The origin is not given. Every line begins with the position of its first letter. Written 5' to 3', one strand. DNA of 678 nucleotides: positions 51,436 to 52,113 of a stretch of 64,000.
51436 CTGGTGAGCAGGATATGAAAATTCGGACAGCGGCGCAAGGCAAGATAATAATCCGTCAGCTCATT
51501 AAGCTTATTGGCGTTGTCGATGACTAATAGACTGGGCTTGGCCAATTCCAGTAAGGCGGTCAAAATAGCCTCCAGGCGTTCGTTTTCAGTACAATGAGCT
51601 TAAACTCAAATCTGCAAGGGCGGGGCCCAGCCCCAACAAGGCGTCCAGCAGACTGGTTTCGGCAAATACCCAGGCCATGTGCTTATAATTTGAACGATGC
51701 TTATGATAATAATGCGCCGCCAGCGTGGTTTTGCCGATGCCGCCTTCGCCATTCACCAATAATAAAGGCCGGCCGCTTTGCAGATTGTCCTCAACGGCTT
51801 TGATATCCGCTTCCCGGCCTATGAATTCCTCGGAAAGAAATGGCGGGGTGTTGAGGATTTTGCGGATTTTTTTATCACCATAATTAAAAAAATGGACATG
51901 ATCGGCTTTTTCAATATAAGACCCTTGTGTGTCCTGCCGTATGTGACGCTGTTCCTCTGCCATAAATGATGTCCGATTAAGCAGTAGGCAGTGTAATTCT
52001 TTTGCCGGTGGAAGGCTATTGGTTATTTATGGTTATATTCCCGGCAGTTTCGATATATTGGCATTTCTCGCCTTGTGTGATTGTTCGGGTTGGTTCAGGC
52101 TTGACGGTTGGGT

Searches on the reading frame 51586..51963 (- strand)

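Call 67: search_protein_families(library=pfam, proteins=[window:51586-51963:-], max_evalue=0.001)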
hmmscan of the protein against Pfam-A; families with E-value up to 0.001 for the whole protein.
window:51586-51963:- (125 aa): 4 families
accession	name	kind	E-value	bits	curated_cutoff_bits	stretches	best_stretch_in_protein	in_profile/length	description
PF13191.12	AAA_16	-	1.6e-07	32.4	32.6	1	46-99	1-56/167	AAA ATPase domain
PF00931.28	NB-ARC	-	9.1e-06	25.5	23.5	1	51-100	2-56/248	NB-ARC domain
PF24883.2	NPHP3_N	-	0.00017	22.3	24.8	1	62-101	19-58/164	Nephrocystin 3, N-terminal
PF01637.24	ATPase_2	-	0.00075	19.8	33.2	1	47-100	1-55/225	ATPase domain predominantly from Archaea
